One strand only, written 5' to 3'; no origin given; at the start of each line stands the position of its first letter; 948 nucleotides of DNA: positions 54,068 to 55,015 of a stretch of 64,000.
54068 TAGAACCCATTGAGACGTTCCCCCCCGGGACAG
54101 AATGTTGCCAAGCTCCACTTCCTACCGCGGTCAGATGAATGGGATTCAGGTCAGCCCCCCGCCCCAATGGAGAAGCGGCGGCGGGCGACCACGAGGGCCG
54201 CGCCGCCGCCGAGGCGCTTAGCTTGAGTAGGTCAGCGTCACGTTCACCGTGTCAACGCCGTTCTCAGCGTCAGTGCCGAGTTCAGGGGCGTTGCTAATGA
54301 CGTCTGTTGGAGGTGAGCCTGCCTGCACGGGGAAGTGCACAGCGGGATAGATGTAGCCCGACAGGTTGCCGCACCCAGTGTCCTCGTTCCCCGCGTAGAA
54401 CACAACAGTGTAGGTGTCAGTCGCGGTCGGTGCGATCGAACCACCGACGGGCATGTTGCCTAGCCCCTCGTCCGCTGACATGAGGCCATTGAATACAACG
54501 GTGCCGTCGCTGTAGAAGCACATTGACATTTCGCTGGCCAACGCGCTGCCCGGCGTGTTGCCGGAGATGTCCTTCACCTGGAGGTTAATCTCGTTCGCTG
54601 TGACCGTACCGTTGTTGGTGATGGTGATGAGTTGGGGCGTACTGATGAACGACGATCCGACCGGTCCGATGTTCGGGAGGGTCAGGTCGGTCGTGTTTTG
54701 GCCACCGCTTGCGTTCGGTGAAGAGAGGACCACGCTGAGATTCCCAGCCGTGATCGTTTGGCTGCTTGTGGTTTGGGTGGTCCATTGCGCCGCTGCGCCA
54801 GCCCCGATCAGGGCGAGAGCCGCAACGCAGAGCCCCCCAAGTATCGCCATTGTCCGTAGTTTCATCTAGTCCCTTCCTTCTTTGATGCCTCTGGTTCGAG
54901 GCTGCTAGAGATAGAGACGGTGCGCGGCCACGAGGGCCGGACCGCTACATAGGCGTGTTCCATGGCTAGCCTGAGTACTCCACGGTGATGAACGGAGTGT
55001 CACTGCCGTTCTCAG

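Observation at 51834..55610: SipW-type signal peptidase embedded in a cluster of TasA/camelysin-like secreted proteins plus an anchored Ser/Thr-rich protein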

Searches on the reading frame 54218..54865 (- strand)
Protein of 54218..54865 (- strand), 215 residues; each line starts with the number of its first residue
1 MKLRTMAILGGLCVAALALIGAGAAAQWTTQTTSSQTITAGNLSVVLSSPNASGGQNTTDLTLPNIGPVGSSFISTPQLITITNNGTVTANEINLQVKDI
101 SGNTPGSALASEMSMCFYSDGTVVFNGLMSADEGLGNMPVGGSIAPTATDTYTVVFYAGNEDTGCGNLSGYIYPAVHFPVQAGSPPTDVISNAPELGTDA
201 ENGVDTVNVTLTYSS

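Call 3: search_protein_families(library=pfam, proteins=[window:54218-54865:-], max_evalue=1)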
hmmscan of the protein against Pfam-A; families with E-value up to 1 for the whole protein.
window:54218-54865:- (215 aa): 2 families
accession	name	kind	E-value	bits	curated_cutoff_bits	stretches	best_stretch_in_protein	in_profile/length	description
PF12389.13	Peptidase_M73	-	0.042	14.1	22.5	1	14-117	14-109/196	Camelysin metallo-endopeptidase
PF06066.16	SepZ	-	0.35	11.6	27.3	1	4-55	40-92/99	SepZ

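Call 4: search_protein_families(library=ncbifam, proteins=[window:54218-54865:-], max_evalue=1)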
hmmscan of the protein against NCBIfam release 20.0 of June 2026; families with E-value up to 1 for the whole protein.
window:54218-54865:- (215 aa): 1 family
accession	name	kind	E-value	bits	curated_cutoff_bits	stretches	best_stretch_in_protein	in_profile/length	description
TIGR04088.1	cognate_SipW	domain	0.041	14.1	19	1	14-43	5-34/34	SipW-dependent-type signal peptide-containing protein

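Call 8: find_homologous_proteins(query=window:54218-54865:-, max_evalue=0.001)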
Query window:54218-54865:- (215 aa): 68 proteins with E <= 0.001 among 1609 candidates.
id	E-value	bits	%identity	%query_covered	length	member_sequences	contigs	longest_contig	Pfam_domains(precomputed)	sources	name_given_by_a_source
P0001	3.5e-127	440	100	98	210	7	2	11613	-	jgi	jgi:hypothetical protein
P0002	2.4e-81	290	71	98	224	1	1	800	-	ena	-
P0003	6.7e-65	237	58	100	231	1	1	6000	-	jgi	jgi:predicted ribosomally synthesized peptide with SipW-like signal peptide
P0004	1.2e-62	229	61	100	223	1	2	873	-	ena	-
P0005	1.3e-62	229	57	100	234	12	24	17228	-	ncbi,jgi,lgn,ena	jgi:hypothetical protein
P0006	5.3e-62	227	59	100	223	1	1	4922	-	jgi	jgi:predicted ribosomally synthesized peptide with SipW-like signal peptide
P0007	2.1e-61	225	57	100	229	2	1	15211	-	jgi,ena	jgi:hypothetical protein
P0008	2.0e-60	222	56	100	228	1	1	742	-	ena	-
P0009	2.8e-60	222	56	100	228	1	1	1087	-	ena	-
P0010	1.3e-59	219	56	100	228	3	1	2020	-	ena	-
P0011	1.8e-59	219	56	100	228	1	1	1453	-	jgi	jgi:predicted ribosomally synthesized peptide with SipW-like signal peptide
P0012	1.1e-58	216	56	100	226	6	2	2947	-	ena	-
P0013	1.7e-58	216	56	100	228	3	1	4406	-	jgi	jgi:hypothetical protein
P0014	5.5e-57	211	57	100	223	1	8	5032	-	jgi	jgi:predicted ribosomally synthesized peptide with SipW-like signal peptide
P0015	6.8e-57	211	55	100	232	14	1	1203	-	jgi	-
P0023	3.8e-42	162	47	100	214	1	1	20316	-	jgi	jgi:predicted ribosomally synthesized peptide with SipW-like signal peptide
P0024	1.3e-41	161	46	100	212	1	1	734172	-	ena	-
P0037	4.6e-35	139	47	100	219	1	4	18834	-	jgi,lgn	jgi:hypothetical protein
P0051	4.4e-26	110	48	83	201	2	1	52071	-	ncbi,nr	ncbi:MAG TPA: hypothetical protein VNH82_08235 [Candidatus Dormibacteraeota bacterium]|nr:hypothetic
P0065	2.5e-8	52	35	74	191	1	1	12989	-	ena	-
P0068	8.7e-7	47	37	56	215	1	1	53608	-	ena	-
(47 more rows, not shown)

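Call 10: search_solved_structures(query=A1, max_evalue=10, show_alignments=3)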
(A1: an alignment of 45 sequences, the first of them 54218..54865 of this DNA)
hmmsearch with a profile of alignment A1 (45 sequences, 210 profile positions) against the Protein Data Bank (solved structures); distinct sequences matched with E-value up to 10: 0.

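Call 12: search_protein_families(library=ncbifam, alignment_id=A1, max_evalue=0.1)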
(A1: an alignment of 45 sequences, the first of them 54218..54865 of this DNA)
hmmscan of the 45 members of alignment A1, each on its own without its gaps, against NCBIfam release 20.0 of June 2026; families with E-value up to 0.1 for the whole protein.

A. member 1, window:54218-54865:- (215 aa): 1 family
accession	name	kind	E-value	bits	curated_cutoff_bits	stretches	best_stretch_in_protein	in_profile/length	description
TIGR04088.1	cognate_SipW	domain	0.041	14.1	19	1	14-43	5-34/34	SipW-dependent-type signal peptide-containing protein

B. families by the number of members that match (of 45 scanned): 8 families
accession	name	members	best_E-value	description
TIGR04088.1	cognate_SipW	33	3.5e-05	SipW-dependent-type signal peptide-containing protein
NF046066.1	BioflmMtrxTasA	16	5.6e-05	biofilm matrix protein TasA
TIGR01224.1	hutI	1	0.0017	imidazolonepropionase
NF009331.1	PRK12689.1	1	0.019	flagellar basal-body rod protein FlgF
TIGR02468.1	sucrsPsyn_pln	1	0.049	sucrose-phosphate synthase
TIGR04087.1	YqxM_for_SipW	1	0.05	amyloid fiber anchoring/assembly protein TapA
TIGR01451.2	B_ant_repeat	1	0.085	DUF11 type repeat protein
NF051431.1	Rv0361_Cterm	1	0.088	Rv0361 family membrane protein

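Call 16: find_encoding_contigs(protein=P0001, flank=10000, max_places=4)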
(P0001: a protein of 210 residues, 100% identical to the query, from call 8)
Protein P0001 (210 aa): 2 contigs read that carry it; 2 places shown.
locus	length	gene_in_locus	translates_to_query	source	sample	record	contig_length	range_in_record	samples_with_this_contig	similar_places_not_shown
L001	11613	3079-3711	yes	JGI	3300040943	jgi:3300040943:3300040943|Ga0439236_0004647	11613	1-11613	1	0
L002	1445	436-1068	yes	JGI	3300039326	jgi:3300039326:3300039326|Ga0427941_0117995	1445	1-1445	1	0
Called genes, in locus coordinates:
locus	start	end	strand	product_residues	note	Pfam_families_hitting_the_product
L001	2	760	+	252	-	?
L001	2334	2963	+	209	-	-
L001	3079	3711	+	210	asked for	-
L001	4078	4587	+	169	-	-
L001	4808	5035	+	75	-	-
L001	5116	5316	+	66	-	-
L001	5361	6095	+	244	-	-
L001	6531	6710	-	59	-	-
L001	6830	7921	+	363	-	PF00149:Metallophos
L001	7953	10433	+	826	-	PF02463:SMC_N (faint), PF13476:AAA_23, PF13514:AAA_27 (weak)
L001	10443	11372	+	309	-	PF01497:Peripla_BP_2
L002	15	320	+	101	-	-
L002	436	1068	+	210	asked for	-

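Call 17: find_encoding_contigs(protein=P0024, flank=8000, max_places=2)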
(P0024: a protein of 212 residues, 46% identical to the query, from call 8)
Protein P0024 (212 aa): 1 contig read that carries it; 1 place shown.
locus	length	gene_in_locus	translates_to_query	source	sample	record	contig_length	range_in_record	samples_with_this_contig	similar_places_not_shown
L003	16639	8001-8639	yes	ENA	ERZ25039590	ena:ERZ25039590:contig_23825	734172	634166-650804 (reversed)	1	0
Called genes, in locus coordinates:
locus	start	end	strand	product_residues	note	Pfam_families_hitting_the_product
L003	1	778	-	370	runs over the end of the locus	PF03462:PCRF, PF16326:ABC_tran_CTD (weak), PF00472:RF-1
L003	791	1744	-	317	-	PF07136:DUF1385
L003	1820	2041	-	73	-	PF01197:Ribosomal_L31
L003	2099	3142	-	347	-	PF04055:Radical_SAM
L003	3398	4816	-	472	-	-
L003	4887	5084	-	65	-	-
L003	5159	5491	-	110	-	-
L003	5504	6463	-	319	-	PF00089:Trypsin, PF13365:Trypsin_2, PF00595:PDZ, PF13180:PDZ_2, PF17820:PDZ_6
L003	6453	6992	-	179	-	PF27105:Rv1265_N, PF27540:Mb1296_C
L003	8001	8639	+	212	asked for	-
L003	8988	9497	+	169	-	PF10502:Peptidase_S26 (weak)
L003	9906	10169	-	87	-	-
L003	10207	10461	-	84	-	-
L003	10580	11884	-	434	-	-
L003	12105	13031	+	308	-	-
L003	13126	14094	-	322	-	PF03706:LPG_synthase_TM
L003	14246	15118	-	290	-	PF02645:DegV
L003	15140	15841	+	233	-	PF02660:G3P_acyltransf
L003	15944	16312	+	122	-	-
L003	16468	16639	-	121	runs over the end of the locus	-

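Call 18: find_encoding_contigs(protein=P0051, flank=8000, max_places=2)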
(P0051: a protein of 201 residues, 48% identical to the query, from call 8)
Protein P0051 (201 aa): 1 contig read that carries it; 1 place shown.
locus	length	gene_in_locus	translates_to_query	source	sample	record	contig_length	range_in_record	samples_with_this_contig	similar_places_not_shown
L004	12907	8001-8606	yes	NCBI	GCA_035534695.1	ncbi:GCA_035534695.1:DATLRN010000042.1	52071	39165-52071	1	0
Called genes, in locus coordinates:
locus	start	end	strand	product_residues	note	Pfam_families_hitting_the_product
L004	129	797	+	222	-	-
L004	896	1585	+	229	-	PF02517:Rce1-like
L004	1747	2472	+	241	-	PF00072:Response_reg, PF08281:Sigma70_r4_2 (weak), PF00196:GerE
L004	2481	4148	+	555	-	PF02518:HATPase_c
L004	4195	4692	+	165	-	-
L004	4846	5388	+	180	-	-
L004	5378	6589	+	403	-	-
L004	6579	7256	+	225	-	-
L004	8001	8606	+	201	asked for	-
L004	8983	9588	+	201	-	-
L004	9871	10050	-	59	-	-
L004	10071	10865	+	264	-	-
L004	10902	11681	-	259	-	PF01061:ABC2_membrane, PF12698:ABC2_membrane_3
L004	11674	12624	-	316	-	PF00005:ABC_tran, PF13191:AAA_16 (weak), PF13304:AAA_21 (faint)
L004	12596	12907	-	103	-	?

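Call 19: find_encoding_contigs(protein=P0005, flank=8000, max_places=3)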
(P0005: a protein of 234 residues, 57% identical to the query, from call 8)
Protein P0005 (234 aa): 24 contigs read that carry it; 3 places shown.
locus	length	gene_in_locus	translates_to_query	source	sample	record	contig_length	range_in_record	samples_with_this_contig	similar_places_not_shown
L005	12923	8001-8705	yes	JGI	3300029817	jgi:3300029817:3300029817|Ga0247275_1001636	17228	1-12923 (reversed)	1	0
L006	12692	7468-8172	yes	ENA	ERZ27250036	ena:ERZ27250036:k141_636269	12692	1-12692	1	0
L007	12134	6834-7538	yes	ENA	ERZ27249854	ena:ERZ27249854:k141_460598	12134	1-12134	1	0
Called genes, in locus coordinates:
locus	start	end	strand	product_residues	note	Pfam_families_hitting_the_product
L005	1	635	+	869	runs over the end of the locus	PF13185:GAF_2 (faint), PF00990:GGDEF, PF00563:EAL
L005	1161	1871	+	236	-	-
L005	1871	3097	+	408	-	-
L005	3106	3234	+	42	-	-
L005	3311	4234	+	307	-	PF04909:Amidohydro_2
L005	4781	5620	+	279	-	-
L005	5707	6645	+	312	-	-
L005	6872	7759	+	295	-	-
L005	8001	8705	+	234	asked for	-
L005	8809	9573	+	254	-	-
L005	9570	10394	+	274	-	-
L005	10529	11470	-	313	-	PF08240:ADH_N, PF13602:ADH_zinc_N_2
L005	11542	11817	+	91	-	PF01527:HTH_Tnp_1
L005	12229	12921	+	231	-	?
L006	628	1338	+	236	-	-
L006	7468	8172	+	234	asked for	-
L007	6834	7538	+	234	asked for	-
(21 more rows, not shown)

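Call 20: predict_structure(alignment_id=A1)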
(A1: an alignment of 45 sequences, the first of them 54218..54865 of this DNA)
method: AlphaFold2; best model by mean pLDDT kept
length: 215 residues; sequences in the alignment: 45
mean_pLDDT: 78.9   pTM: 0.70
mean pLDDT of the five models: 78.9, 77.9, 77.8, 77.5, 70.4
residues with pLDDT >= 90: 82; 70-90: 77; 50-70: 25; < 50: 31
segments of 3 or more residues with pLDDT < 50: 1-23, 176-183
pLDDT, mean of each block of 10 residues (from residue 1): 42 47 58 75 95 95 89 89 97 90 88 88 84 79 94 88 71 53 52 82 92 92
secondary structure, 60 per line:
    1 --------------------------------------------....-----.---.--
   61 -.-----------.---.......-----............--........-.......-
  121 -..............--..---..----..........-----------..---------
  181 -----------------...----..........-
elements in order: E45-48 E78-84 E90-101 H104-111 E113-119 E122-128 H129-135 E149-158 E205-214

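Call 23: fold_search(model_id=the predicted structure, library=pdb)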
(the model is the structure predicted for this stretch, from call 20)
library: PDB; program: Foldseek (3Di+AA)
matches with E <= 10: 1253; with E <= 0.001: 1
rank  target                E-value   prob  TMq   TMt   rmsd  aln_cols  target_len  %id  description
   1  8aur_A                4.9e-05  1.00  0.44  0.42  10.9       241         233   11  Cryo-EM structure of a TasA fibre (released 2022-11-30)
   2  7ueg_A                2.2e-03  0.84  0.27  0.30  14.6       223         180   14  Cryo-EM of bundling pili from Pyrobaculum calidifontis (released 2022-06-29)
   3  9h8b_A0               4.4e-03  0.97  0.31  0.41  10.4       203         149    7  Ex vivo cannulae fiber structure of Pyrodictium abyssi (released 2024-12-18)
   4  9fh8_E                7.7e-03  0.96  0.24  0.21   6.6       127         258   10  Crystal structure of the SPD-2 domain of Apis dorsata CEP192 (released 2025-03-26)
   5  9fh8_G                8.6e-03  0.94  0.24  0.21   6.8       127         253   10  Crystal structure of the SPD-2 domain of Apis dorsata CEP192 (released 2025-03-26)
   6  9fh8_D                1.0e-02  0.84  0.22  0.20   6.9       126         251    8  Crystal structure of the SPD-2 domain of Apis dorsata CEP192 (released 2025-03-26)
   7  6swh_B                1.3e-02  0.93  0.31  0.42   9.6       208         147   13  Crystal structure of the ternary complex between the type 1 pilus proteins FimC, FimI and FimA from E. coli (released 2020-10-07)
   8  9fh8_B                1.6e-02  0.91  0.24  0.21   6.4       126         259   10  Crystal structure of the SPD-2 domain of Apis dorsata CEP192 (released 2025-03-26)
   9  4y2l_B                1.8e-02  0.89  0.32  0.42  15.1       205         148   12  Structure of CFA/I pili major subunit CfaB trimer (released 2016-08-10)
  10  4y2l_A                1.8e-02  0.85  0.30  0.39  16.0       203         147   11  Structure of CFA/I pili major subunit CfaB trimer (released 2016-08-10)
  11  4y2l_D                1.9e-02  0.89  0.31  0.41  16.4       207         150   12  Structure of CFA/I pili major subunit CfaB trimer (released 2016-08-10)
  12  9fh8_A                2.0e-02  0.90  0.24  0.19   6.6       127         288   10  Crystal structure of the SPD-2 domain of Apis dorsata CEP192 (released 2025-03-26)
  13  6tqu_A                2.2e-02  0.41  0.15  0.25  14.7       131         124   13  The crystal structure of the MSP domain of human MOSPD2 in complex with the Phospho-FFAT motif of STARD3. (released 2020-11-18)
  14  4bif_A                2.4e-02  0.07  0.09  0.14  16.1       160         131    7  Biochemical and structural characterisation of a novel manganese- dependent hydroxynitrile lyase from bacteria (released 2013-09-11)
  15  4y2l_F                2.5e-02  0.82  0.30  0.40  16.5       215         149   11  Structure of CFA/I pili major subunit CfaB trimer (released 2016-08-10)
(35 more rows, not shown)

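Call 44: find_encoding_contigs(protein=P0068, flank=8000, max_places=1)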
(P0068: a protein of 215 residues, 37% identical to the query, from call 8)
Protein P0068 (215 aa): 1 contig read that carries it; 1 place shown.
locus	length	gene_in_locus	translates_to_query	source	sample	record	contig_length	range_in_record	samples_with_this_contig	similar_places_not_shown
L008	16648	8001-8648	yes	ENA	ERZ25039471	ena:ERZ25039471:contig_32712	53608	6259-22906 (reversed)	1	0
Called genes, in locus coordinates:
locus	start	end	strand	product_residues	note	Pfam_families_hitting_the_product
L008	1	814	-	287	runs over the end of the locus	PF09250:Prim-Pol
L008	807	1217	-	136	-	PF05063:MT-A70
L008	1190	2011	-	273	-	-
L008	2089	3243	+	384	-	-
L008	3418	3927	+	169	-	-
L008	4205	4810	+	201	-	-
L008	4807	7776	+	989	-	PF17957:Big_7 (faint), PF13750:Big_3_3 (faint), PF19077:Big_13 (faint)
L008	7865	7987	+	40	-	-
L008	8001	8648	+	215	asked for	-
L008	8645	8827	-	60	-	-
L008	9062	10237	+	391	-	-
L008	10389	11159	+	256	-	-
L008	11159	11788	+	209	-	-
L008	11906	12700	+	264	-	-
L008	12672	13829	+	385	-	PF00989:PAS, PF08448:PAS_4, PF13188:PAS_8 (faint), PF13426:PAS_9, PF08447:PAS_3, PF00990:GGDEF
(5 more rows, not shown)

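Call 45: find_encoding_contigs(protein=P0065, flank=8000, max_places=1)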
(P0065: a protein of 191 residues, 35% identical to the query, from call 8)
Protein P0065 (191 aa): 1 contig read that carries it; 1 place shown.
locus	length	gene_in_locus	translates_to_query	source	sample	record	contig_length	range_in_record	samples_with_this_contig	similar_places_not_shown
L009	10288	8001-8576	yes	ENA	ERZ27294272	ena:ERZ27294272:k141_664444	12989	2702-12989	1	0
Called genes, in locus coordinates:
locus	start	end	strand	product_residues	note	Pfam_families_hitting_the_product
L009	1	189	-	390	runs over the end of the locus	PF00877:NLPC_P60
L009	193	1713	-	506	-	-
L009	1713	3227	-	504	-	-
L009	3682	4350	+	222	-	PF09335:VTT_dom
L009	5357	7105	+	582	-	PF02518:HATPase_c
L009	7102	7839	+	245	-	PF00072:Response_reg, PF00196:GerE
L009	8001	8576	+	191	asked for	-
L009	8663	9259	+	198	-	PF12389:Peptidase_M73 (weak)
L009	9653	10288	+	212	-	?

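Call 46: find_encoding_contigs(protein=P0037, flank=8000, max_places=1)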
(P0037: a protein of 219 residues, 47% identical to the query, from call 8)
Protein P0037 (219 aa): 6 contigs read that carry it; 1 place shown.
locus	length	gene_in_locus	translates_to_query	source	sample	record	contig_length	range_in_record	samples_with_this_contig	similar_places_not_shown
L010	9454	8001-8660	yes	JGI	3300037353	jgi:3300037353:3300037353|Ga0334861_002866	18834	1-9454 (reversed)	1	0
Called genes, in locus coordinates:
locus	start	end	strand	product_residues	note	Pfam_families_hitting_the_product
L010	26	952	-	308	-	PF00892:EamA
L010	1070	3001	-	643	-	PF13292:DXP_synthase_N, PF02779:Transket_pyr, PF02780:Transketolase_C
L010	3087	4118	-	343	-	PF00296:Bac_luciferase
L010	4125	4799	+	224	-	-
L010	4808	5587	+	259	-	PF02517:Rce1-like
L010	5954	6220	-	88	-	-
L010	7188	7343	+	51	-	-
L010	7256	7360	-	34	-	-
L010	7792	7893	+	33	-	-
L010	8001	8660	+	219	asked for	-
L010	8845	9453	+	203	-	?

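Call 47: find_encoding_contigs(protein=P0023, flank=8000, max_places=1)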
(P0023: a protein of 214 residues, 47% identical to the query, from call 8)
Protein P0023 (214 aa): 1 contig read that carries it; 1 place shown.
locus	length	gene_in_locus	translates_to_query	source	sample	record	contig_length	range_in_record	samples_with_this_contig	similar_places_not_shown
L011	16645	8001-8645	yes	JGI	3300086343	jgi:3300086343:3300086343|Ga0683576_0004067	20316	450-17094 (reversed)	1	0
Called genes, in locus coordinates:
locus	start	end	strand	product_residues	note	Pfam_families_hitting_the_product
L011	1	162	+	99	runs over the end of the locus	PF01022:HTH_5 (weak), PF13412:HTH_24 (weak), PF13601:HTH_34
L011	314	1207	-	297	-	PF01073:3Beta_HSD (faint), PF01370:Epimerase, PF03435:Sacchrp_dh_NADP (weak), PF05368:NmrA, PF13460:NAD_binding_10, PF16363:GDP_Man_Dehyd (faint)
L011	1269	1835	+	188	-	PF12802:MarR_2, PF01047:MarR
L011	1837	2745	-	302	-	PF01073:3Beta_HSD (weak), PF01370:Epimerase, PF05368:NmrA, PF13460:NAD_binding_10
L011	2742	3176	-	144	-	PF07366:SnoaL, PF12680:SnoaL_2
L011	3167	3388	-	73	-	-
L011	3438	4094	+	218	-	PF00440:TetR_N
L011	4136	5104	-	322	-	PF00248:Aldo_ket_red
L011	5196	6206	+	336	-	PF08100:Dimerisation, PF00891:Methyltransf_2, PF08242:Methyltransf_12 (weak)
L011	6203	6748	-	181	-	PF13404:HTH_AsnC-type, PF13412:HTH_24, PF01037:AsnC_trans_reg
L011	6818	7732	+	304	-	PF00892:EamA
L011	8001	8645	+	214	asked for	-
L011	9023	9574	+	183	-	-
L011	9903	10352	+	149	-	-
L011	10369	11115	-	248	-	PF00072:Response_reg, PF00196:GerE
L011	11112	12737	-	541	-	PF02518:HATPase_c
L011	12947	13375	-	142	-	PF01641:SelR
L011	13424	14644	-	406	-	PF01546:Peptidase_M20, PF07687:M20_dimer (weak)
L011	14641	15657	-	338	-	PF08279:HTH_11, PF13280:WYL, PF25583:WCX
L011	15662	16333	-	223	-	-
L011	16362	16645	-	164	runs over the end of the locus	PF12802:MarR_2, PF01047:MarR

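Call 49: search_protein_representatives(alignment_id=A1)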
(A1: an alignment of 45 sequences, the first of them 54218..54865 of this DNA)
Query: 45 sequences, 210 profile positions. Proteins with E-value up to 0.001 (for the whole library): 405; up to 1e-10: 219; up to 1e-30: 113. The best 150 are listed.
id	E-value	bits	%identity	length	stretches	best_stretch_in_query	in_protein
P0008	5.8e-78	278.0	-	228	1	1-210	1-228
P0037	6.0e-70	251.8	-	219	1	1-210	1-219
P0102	1.1e-69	251.0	-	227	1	1-210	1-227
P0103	2.2e-67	243.5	-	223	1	1-210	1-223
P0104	6.6e-67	241.9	-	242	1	3-210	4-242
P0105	2.5e-62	226.9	-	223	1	1-210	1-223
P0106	3.4e-61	223.3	-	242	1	1-210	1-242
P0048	3.2e-60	220.1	-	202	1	1-210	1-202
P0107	4.2e-60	219.7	-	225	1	1-210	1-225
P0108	2.8e-59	217.0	-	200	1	1-210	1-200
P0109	7.8e-58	212.3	-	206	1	2-210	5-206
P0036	1.2e-57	211.6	-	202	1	1-210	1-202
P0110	2.9e-57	210.4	-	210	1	3-210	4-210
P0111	9.0e-57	208.8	-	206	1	1-210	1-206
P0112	3.6e-56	206.8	-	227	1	2-210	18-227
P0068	1.9e-38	148.9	-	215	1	1-210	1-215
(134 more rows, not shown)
